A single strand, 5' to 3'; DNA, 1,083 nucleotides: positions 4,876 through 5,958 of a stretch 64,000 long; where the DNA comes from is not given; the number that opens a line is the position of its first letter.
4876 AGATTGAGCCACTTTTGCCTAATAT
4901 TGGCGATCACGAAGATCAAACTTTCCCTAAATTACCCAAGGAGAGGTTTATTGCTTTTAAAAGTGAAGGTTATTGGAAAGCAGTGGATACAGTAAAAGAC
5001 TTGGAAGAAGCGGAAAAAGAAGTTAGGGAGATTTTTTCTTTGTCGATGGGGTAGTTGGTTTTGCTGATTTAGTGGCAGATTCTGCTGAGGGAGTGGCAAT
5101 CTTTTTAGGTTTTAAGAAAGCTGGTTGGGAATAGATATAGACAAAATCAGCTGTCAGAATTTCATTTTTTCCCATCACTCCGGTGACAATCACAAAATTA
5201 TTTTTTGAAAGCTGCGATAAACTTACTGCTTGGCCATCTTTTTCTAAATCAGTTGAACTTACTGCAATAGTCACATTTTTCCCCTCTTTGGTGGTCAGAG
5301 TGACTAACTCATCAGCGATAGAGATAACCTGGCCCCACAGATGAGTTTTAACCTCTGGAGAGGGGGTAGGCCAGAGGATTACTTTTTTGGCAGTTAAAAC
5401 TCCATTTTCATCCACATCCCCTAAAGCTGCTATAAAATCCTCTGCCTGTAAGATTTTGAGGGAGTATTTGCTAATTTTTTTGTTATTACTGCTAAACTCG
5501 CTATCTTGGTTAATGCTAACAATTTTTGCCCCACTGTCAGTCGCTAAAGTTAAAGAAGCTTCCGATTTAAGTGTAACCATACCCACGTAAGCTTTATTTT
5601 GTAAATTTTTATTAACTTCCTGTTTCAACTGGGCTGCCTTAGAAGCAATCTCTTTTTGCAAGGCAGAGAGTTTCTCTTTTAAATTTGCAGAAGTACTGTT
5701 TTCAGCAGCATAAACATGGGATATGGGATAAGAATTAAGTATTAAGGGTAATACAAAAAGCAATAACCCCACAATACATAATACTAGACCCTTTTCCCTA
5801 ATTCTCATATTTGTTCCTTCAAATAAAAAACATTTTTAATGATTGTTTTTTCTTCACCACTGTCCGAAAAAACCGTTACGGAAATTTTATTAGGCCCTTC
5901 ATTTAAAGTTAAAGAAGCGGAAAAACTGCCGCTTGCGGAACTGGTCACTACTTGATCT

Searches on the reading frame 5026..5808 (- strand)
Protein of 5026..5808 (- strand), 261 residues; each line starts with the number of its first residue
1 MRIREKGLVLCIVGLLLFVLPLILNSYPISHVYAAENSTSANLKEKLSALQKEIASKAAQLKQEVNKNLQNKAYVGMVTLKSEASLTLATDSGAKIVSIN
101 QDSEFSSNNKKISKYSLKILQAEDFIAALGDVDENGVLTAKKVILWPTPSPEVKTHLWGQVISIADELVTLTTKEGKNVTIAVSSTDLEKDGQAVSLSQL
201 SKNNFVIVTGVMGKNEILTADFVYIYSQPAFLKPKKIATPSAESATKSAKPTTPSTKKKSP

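Call 54: search_protein_families(library=pfam, proteins=[window:5026-5808:-], max_evalue=0.01)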
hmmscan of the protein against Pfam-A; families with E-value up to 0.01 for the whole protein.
window:5026-5808:- (261 aa): 1 family
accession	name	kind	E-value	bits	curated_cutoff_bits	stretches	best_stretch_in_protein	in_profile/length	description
PF18914.6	DUF5666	-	0.00045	20.9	27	0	81-143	7-59/60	Domain of unknown function (DUF5666)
